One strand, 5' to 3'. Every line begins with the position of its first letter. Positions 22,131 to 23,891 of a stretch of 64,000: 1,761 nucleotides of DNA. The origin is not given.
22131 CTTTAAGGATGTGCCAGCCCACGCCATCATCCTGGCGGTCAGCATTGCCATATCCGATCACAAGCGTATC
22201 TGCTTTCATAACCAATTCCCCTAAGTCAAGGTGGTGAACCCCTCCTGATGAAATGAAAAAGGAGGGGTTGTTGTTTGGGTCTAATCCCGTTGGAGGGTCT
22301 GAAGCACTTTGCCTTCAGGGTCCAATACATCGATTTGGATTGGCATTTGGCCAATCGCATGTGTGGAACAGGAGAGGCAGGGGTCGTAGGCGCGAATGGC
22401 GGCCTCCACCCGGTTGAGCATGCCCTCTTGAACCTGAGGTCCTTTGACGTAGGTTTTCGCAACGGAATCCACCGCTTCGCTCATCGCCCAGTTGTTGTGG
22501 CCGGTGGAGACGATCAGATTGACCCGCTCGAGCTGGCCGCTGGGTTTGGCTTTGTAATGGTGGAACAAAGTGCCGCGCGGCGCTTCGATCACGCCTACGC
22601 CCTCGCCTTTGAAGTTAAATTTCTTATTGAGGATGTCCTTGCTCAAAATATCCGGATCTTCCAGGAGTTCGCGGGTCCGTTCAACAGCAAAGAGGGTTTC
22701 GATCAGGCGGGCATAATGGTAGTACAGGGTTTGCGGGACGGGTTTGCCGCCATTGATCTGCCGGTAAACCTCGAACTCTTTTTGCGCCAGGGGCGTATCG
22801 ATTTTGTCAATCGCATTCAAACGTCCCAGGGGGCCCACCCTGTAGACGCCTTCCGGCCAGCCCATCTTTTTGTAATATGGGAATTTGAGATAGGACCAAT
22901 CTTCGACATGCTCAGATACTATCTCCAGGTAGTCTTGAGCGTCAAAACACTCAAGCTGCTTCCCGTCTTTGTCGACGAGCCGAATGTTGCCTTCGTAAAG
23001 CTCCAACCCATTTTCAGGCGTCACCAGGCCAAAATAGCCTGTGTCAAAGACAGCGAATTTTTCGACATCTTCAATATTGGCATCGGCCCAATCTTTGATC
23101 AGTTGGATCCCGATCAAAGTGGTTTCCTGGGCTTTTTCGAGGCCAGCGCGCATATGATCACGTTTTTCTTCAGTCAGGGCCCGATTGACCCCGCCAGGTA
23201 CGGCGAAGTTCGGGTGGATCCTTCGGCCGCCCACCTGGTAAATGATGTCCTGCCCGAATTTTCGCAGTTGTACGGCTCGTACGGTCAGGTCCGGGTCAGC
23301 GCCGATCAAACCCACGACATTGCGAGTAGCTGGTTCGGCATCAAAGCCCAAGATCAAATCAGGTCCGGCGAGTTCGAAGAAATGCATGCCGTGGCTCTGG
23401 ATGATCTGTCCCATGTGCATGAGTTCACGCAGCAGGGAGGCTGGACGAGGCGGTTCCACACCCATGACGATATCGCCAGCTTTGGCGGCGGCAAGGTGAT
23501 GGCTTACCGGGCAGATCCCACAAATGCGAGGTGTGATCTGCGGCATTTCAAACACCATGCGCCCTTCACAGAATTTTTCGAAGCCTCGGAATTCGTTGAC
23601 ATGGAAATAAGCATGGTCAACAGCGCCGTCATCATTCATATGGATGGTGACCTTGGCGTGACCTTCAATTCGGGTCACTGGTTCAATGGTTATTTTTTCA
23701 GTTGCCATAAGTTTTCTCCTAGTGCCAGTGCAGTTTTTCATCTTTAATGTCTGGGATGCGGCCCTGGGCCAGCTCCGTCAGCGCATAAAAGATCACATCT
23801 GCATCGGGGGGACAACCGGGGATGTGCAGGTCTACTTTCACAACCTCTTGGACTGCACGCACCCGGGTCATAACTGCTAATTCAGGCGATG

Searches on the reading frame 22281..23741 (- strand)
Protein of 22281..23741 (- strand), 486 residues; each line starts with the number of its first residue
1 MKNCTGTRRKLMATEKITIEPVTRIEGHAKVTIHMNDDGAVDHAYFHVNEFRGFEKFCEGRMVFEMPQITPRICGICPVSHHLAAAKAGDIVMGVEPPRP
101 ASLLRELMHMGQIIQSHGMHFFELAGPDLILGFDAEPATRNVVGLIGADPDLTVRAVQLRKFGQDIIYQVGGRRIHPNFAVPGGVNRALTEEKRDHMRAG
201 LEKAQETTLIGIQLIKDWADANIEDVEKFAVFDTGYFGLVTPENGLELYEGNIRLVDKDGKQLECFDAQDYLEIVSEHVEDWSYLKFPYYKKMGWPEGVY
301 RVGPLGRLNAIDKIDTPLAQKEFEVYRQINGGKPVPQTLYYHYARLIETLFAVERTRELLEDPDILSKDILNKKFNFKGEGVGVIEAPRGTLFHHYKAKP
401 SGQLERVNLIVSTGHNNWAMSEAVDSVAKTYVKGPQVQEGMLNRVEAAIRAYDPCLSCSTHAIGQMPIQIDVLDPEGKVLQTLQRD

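Call 3: search_protein_families(library=pfam, proteins=[window:22281-23741:-])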
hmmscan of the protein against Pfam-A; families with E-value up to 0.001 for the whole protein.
window:22281-23741:- (486 aa): 2 families
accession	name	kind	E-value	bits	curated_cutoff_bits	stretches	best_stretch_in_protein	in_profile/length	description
PF00374.24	NiFeSe_Hases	-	7.5e-30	104.8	25.8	2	52-130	1-79/508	Nickel-dependent hydrogenase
PF00346.24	Complex1_49kDa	-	0.00038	20.1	24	0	156-206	11-61/271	Respiratory-chain NADH dehydrogenase, 49 Kd subunit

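Call 4: search_protein_families(library=ncbifam, proteins=[window:22281-23741:-])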
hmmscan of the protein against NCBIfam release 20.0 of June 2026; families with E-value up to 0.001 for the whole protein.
window:22281-23741:- (486 aa): 11 families
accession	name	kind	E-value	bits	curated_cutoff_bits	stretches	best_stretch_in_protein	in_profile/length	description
NF041785.2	VhuA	equivalog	2.4e-130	434.9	800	1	15-432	2-417/418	F420-non-reducing hydrogenase Vhu subunit A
NF040828.1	sulfhyd_ShyA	equivalog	1.1e-51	176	700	1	17-463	3-413/415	NAD(P)-dependent hydrogenase/sulfhydrogenase 2 subunit alpha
TIGR03295.1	frhA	equivalog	3.4e-51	174.5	392.5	2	14-237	2-219/412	coenzyme F420 hydrogenase subunit alpha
NF033181.1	NiFeSe_hydrog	equivalog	4e-47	161.3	600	2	15-135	2-121/507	nickel-dependent hydrogenase large subunit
NF045518.1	H2_NiFeSe_large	exception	8.6e-46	156.7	780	2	16-205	3-199/485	NiFeSe hydrogenase large subunit HysA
NF040832.1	sulfhyd_HydA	equivalog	1.2e-38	133.4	880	1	17-463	5-424/426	NADPH-dependent hydrogenase/sulfhydrogenase 1 subunit alpha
NF007550.0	PRK10170.1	equivalog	1.7e-22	79.6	1101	2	13-136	15-138/597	Ni/Fe-hydrogenase large subunit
NF007778.0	PRK10467.1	equivalog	2.9e-22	78.7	969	2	15-128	3-115/567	hydrogenase 2 large subunit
NF004739.1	PRK06075.1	equivalog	2.4e-09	36.5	360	0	27-118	14-105/384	NADH-quinone oxidoreductase subunit D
NF041786.2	VhuU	equivalog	3.6e-08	33.1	70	1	437-463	3-29/45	F420-non-reducing hydrogenase selenoprotein subunit VhuU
TIGR01962.1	NuoD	equivalog_domain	8.9e-07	28.1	459.35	0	51-119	40-108/386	NADH dehydrogenase (quinone) subunit D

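Call 5: search_solved_structures(query=window:22281-23741:-, max_evalue=1e-10)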
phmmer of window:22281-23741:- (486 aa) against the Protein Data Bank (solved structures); distinct sequences matched with E-value up to 1e-10: 67 (the best 60 are shown).
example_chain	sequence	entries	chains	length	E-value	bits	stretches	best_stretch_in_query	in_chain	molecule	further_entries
7t2r_D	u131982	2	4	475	2.9e-172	577.1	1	16-486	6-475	NiFe hydrogenase large subunit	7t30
5odc_F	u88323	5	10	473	4.6e-125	421.4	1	16-468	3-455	Methyl-viologen reducing hydrogenase subunit A | Methyl-viologen reducing hydrogenase, subunit A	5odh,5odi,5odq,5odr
5xf9_D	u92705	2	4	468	6.7e-120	404.4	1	12-461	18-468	NAD-reducing hydrogenase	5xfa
9sw2_F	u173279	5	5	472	7.4e-119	400.9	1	16-481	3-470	F420-non-reducing hydrogenase subunit A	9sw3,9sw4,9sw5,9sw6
9sfi_g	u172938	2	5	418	6.3e-117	394.6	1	16-430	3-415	Coenzyme F420-reducing hydrogenase, alpha subunit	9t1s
5yxy_A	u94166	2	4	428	4.2e-35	124.7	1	17-462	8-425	Cytosolic NiFe-hydrogenase, alpha subunit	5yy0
9nez_D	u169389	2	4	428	1.2e-33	119.9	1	17-463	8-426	Sulfhydrogenase 1 subunit alpha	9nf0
3zfs_A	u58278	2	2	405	6.3e-33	117.5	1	14-205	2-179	F420-REDUCING HYDROGENASE, SUBUNIT ALPHA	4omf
9e15_B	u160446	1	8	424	6.4e-33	117.5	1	17-461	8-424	Sulfhydrogenase 1 subunit alpha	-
9e1j_B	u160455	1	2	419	7.6e-33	117.2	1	17-461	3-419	Sulfhydrogenase 1 subunit alpha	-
9r51_A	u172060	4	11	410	1.1e-32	116.7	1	17-199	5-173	F420-reducing [NiFe]-hydrogenase from Methanothermococcus thermolithotrophicus subunit alp | F420-reducing [NiFe]-hydrogenase from Methanothermococcus thermolit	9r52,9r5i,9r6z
5jsu_B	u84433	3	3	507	2e-32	115.9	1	16-205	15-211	Periplasmic [NiFeSe] hydrogenase, large subunit, selenocysteine-containing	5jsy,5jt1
4ci0_A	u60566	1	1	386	2.9e-32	115.3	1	14-205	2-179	F420-REDUCING HYDROGENASE, SUBUNIT ALPHA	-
5jsh_B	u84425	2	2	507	6.4e-31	110.9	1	16-205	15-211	Periplasmic [NiFeSe] hydrogenase, large subunit, selenocysteine-containing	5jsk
6qgt_A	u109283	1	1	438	1.4e-30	109.8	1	14-195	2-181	F420-reducing hydrogenase, subunit alpha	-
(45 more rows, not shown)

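Call 42: find_related_loci(query=window:22281-23741:-, collection=genome_contigs, flank=10000)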
Query window:22281-23741:- (486 aa) in genome_contigs; peptide patterns used: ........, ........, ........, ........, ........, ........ (x = any residue, [..] = any of these).
564 stretches matched a pattern; 529 encode a relative of the query (tblastn E <= 1e-3); the best 80 are kept; 80 distinct loci.
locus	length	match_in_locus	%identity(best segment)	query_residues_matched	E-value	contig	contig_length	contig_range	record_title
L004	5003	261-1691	90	10-486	0e+0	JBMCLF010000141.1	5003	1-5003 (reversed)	MAG: Brevefilum sp. isolate D1M03_28 NODE_9367_length_5003_cov_3.093775, whole genome shotgun sequence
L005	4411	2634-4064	90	10-486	0e+0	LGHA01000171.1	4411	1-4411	MAG: Anaerolineaceae bacterium 46_22 MPJ_scaffold_5672, whole genome shotgun sequence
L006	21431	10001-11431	90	10-486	0e+0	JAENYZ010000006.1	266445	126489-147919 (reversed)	MAG: Anaerolineaceae bacterium isolate BL5_bin.11 BL5_bin11_NODE_19_length_266445_cov_51.600360, whole genome shotgun se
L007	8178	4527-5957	88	10-486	0e+0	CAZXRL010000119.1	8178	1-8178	MAG TPA_asm: uncultured Brevefilum sp. isolate binchicken_co405_313 genome assembly, contig: NODE_13457_length_8178_cov_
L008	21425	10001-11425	88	12-486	0e+0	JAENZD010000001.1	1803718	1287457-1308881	MAG: Anaerolineaceae bacterium isolate BL5_bin.16 BL5_bin16_NODE_1_length_1803718_cov_19.086265, whole genome shotgun se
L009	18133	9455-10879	88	12-486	0e+0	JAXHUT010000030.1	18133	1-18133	MAG: Chloroflexota bacterium isolate MAG58_tar_biofilm MAG58_30, whole genome shotgun sequence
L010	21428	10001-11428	87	11-486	0e+0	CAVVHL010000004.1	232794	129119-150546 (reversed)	MAG: uncultured Chloroflexia bacterium isolate MFD02923.bin.1.97 genome assembly, contig: contig_12729, whole genome sho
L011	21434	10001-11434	86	9-486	0e+0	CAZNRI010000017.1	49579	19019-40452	MAG TPA_asm: uncultured Brevefilum sp. isolate binchicken_co211_279 genome assembly, contig: NODE_367_length_49579_cov_1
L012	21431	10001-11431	86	10-486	0e+0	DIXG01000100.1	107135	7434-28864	MAG TPA_asm: Anaerolineaceae bacterium UBA6086 UBA6086_contig_484, whole genome shotgun sequence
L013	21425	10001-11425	86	12-486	0e+0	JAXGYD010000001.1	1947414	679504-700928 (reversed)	MAG: Brevefilum sp. isolate AnMBR.bin505 bin505_1, whole genome shotgun sequence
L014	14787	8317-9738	85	12-485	0e+0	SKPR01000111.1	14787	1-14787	MAG: Brevefilum sp. isolate CSSed162cmA_390 CSSed16-2cmA-11142, whole genome shotgun sequence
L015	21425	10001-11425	85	12-486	0e+0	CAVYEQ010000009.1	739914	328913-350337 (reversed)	MAG: uncultured Chloroflexia bacterium isolate MFD03804.bin.2.201 genome assembly, contig: contig_8400, whole genome sho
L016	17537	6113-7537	85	12-486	0e+0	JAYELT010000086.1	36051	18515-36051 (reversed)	MAG: Chloroflexota bacterium isolate MAG100 MAG100_86, whole genome shotgun sequence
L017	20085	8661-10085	85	12-486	0e+0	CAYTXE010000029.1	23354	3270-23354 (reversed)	MAG TPA_asm: uncultured Brevefilum sp. isolate binchicken_co19_517 genome assembly, contig: NODE_3296_length_23354_cov_6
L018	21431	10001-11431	85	10-486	0e+0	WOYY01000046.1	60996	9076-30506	MAG: Anaerolineaceae bacterium isolate WOFB10 NODE_171_length_60996_cov_14.192957, whole genome shotgun sequence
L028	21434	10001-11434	75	10-486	0e+0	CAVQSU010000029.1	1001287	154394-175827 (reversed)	MAG: uncultured Chloroflexia bacterium isolate MFD09964.bin.2.199 genome assembly, contig: contig_59512, whole genome sh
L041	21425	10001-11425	76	12-486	0e+0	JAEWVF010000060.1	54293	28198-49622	MAG: Chloroflexota bacterium isolate OH_SDB_50 k127_934234, whole genome shotgun sequence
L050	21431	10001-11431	74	9-486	0e+0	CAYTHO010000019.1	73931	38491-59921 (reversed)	MAG TPA_asm: uncultured Anaerolineaceae bacterium isolate SRP167436_co1_223 genome assembly, contig: NODE_349_length_739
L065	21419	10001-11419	75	14-486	0e+0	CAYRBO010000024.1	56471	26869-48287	MAG TPA_asm: uncultured Anaerolinea sp. isolate binchicken_co135_89 genome assembly, contig: NODE_1224_length_56471_cov_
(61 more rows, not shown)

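Call 47: search_protein_families(library=pfam, proteins=[L041:714-2036:+, L041:2976-4172:-, L041:4789-5229:+, L041:5251-6603:+, L041:6714-7037:+, L050:2521-4683:-, L050:4680-5195:-, L050:5202-6041:-, L050:6061-7128:-, L041:7354-9345:+], max_evalue=0.00001)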
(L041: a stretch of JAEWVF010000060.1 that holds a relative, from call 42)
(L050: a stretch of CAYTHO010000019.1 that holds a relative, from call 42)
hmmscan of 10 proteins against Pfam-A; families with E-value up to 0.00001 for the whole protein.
L041:714-2036:+ (440 aa): 0 families

L041:2976-4172:- (398 aa): 0 families

L041:4789-5229:+ (146 aa): 0 families

L041:5251-6603:+ (450 aa): 4 families
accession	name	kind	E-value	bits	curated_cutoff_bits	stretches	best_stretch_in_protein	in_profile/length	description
PF02518.31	HATPase_c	-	5.1e-22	78.9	26.4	1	306-434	1-110/111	Histidine kinase-, DNA gyrase B-, and HSP90-like ATPase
PF13185.12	GAF_2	-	9.5e-17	61.9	28.6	1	16-152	2-135/136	GAF domain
PF01590.32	GAF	-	4.3e-15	56.9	22.4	1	21-152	5-133/133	GAF domain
PF13492.12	GAF_3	-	4.8e-09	37.2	27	1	21-154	5-129/129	GAF domain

L041:6714-7037:+ (107 aa): 1 family
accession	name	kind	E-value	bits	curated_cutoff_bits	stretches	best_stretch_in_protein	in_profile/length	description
PF02811.25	PHP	-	1.6e-11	45.2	26.4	1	5-70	1-66/164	PHP domain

L050:2521-4683:- (720 aa): 2 families
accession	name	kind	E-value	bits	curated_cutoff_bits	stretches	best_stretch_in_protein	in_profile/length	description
PF00905.27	Transpeptidase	-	8e-48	163.6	22.1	1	320-701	1-299/299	Penicillin binding protein transpeptidase domain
PF03717.20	PBP_dimer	-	4.4e-34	118.9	24.4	1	63-273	4-179/180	Penicillin-binding Protein dimerisation domain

L050:4680-5195:- (171 aa): 0 families

L050:5202-6041:- (279 aa): 1 family
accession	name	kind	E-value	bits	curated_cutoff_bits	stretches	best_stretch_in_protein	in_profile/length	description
PF04085.20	MreC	-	1.1e-43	149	28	1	119-265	1-147/147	Rod shape-determining protein MreC, barrel core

L050:6061-7128:- (355 aa): 5 families
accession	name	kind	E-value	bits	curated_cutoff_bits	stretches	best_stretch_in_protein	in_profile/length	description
PF06723.19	MreB_Mbl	-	3e-132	440.8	27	1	16-340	3-325/327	MreB/Mbl protein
PF00012.26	HSP70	-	3.3e-13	49.2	20.6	1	102-208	127-239/599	Hsp70 protein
PF14450.12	FtsA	-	2e-12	48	31.8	1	163-321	1-112/127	Cell division protein FtsA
PF00022.25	Actin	-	5.1e-11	42.2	27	0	69-206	57-190/410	Actin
PF11104.14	PilM_2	-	5.3e-07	29.3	27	0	161-210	181-226/340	Type IV pilus assembly protein PilM;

L041:7354-9345:+ (663 aa): 11 families
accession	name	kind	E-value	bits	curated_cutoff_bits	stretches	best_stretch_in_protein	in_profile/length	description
PF00384.28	Molybdopterin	-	1.4e-41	143.2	24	1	275-639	1-352/353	Molybdopterin oxidoreductase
PF13510.11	Fer2_4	-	4.8e-20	71.8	22.8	1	1-76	3-81/82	2Fe-2S iron-sulfur cluster binding domain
PF04879.21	Molybdop_Fe4S4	-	1.5e-15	57.3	22.7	1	221-267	3-49/55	Molybdopterin oxidoreductase Fe4S4 domain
PF10588.14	NADH-G_4Fe-4S_3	-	6.8e-10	38.8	27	1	83-121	1-38/40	NADH-ubiquinone oxidoreductase-G iron-sulfur binding region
PF22117.2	Fer4_Nqo3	-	7.1e-10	39.4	27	1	140-205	4-66/67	NADH-quinone oxidoreductase subunit 3, ferredoxin-like domain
PF12838.12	Fer4_7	-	5.7e-09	36.7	27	1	146-204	1-52/52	4Fe-4S dicluster domain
PF13237.11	Fer4_10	-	1.4e-08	34.9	25.5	1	141-201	3-53/53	4Fe-4S dicluster domain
PF00037.32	Fer4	-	1e-07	31.9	21.1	1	187-205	5-23/24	4Fe-4S binding domain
PF13187.11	Fer4_9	-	1.5e-07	31.7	27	1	146-204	1-51/52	4Fe-4S dicluster domain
PF00111.32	Fer2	-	1.8e-07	31.4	21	1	6-54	3-49/77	2Fe-2S iron-sulfur cluster binding domain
PF12837.12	Fer4_6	-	7.8e-06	26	25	0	188-205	7-24/24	4Fe-4S binding domain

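Call 68: search_protein_families(library=pfam, proteins=[L028:14376-17237:+, L028:12239-12796:+, L028:12802-14460:+], max_evalue=0.000001)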
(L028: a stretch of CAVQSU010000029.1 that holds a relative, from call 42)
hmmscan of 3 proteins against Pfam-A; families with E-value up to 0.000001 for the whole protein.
L028:14376-17237:+ (953 aa): 5 families
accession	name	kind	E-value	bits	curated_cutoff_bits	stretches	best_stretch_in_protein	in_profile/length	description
PF00384.28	Molybdopterin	-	7.6e-80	269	24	1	300-746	1-353/353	Molybdopterin oxidoreductase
PF01568.27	Molydop_binding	-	8.2e-32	110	26.8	1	841-947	2-110/110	Molydopterin dinucleotide binding domain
PF04879.21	Molybdop_Fe4S4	-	1.2e-20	73.6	22.7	1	243-297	1-55/55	Molybdopterin oxidoreductase Fe4S4 domain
PF13510.11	Fer2_4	-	2.8e-16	59.8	22.8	1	28-103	3-81/82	2Fe-2S iron-sulfur cluster binding domain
PF22117.2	Fer4_Nqo3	-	6.6e-10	39.5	27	1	164-231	2-66/67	NADH-quinone oxidoreductase subunit 3, ferredoxin-like domain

L028:12239-12796:+ (185 aa): 1 family
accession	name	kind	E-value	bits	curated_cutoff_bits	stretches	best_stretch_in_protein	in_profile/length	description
PF01257.25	2Fe-2S_thioredx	-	7.6e-42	143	24.8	1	35-177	1-143/145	Thioredoxin-like [2Fe-2S] ferredoxin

L028:12802-14460:+ (552 aa): 6 families
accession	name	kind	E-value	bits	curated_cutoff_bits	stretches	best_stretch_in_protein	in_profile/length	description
PF01512.22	Complex1_51K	-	5.7e-46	156.6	31.2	1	103-274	1-149/150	Nuo51 FMN-binding domain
PF10589.14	NADH_4Fe-4S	-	9.5e-34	115.6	23.5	1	385-469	1-85/85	NADH-ubiquinone oxidoreductase-F iron-sulfur binding region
PF12837.12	Fer4_6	-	2.4e-08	34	25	0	488-508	4-24/24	4Fe-4S binding domain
PF00037.32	Fer4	-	1.6e-07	31.3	21.1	0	486-508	1-23/24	4Fe-4S binding domain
PF14697.11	Fer4_21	-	1.7e-07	31.7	35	0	517-542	2-27/59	4Fe-4S dicluster domain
PF12797.12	Fer4_2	-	3.8e-07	30.1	24.5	0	516-534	3-21/22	4Fe-4S binding domain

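Call 70: search_protein_families(library=pfam, proteins=[L065:12023-12505:+, L065:12696-13163:+, L065:13366-15288:+, L065:15409-16566:+, L065:16615-18276:+, L065:18852-20981:+], max_evalue=0.000001)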
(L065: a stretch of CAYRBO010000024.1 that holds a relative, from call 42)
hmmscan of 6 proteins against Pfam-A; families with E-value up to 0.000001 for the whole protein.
L065:12023-12505:+ (160 aa): 0 families

L065:12696-13163:+ (155 aa): 1 family
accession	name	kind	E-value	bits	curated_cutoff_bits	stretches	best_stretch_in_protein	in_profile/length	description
PF01257.25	2Fe-2S_thioredx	-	6.4e-44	149.7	24.8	1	12-154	2-144/145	Thioredoxin-like [2Fe-2S] ferredoxin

L065:13366-15288:+ (640 aa): 5 families
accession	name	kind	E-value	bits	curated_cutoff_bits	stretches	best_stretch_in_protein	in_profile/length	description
PF01512.22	Complex1_51K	-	1.1e-43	149.2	31.2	1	190-358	1-146/150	Nuo51 FMN-binding domain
PF10589.14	NADH_4Fe-4S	-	1.5e-28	99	23.5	1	473-556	2-85/85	NADH-ubiquinone oxidoreductase-F iron-sulfur binding region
PF10531.15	SLBB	-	1.6e-07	31.5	27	1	385-433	2-53/55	SLBB domain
PF00037.32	Fer4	-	3.2e-07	30.3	21.1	0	574-596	2-24/24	4Fe-4S binding domain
PF12838.12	Fer4_7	-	4.5e-07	30.7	27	0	569-594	27-52/52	4Fe-4S dicluster domain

L065:15409-16566:+ (385 aa): 7 families
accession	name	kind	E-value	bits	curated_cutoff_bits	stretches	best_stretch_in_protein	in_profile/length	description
PF13510.11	Fer2_4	-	6.5e-23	81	22.8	1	3-78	3-81/82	2Fe-2S iron-sulfur cluster binding domain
PF04879.21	Molybdop_Fe4S4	-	6.3e-20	71.3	22.7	1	221-274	2-55/55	Molybdopterin oxidoreductase Fe4S4 domain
PF10588.14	NADH-G_4Fe-4S_3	-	5.6e-17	61.4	27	1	85-121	1-37/40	NADH-ubiquinone oxidoreductase-G iron-sulfur binding region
PF22117.2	Fer4_Nqo3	-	3.2e-10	40.5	27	1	139-206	2-66/67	NADH-quinone oxidoreductase subunit 3, ferredoxin-like domain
PF00111.32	Fer2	-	1.3e-08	35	21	1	7-61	2-53/77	2Fe-2S iron-sulfur cluster binding domain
PF00384.28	Molybdopterin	-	1.4e-08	34.6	24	1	277-385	1-81/353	Molybdopterin oxidoreductase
PF14697.11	Fer4_21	-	3e-07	30.9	35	1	142-204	2-55/59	4Fe-4S dicluster domain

L065:16615-18276:+ (553 aa): 2 families
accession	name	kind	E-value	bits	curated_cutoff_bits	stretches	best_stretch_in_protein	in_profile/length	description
PF00384.28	Molybdopterin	-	3.7e-55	187.8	24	1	2-338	99-353/353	Molybdopterin oxidoreductase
PF01568.27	Molydop_binding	-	1e-31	109.6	26.8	1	441-547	1-110/110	Molydopterin dinucleotide binding domain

L065:18852-20981:+ (709 aa): 6 families
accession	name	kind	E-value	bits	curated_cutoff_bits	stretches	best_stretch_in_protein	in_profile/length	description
PF17202.10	sCache_3_3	-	3e-33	114.8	28.8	1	277-379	3-104/107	Single cache domain 3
PF02518.31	HATPase_c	-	6.7e-29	101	26.4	1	579-686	1-109/111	Histidine kinase-, DNA gyrase B-, and HSP90-like ATPase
PF17201.10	Cache_3-Cache_2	-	9.1e-26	91.3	27.7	1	277-379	84-191/299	Cache 3/Cache 2 fusion domain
PF00512.31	HisKA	-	8.7e-15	55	26.9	1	472-534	2-63/66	His Kinase A (phospho-acceptor) domain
PF17203.10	sCache_3_2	-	6e-12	46.3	28.4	1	280-380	40-136/140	Single cache domain 3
PF00672.30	HAMP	-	6.2e-11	42.9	25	1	413-458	8-53/53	HAMP domain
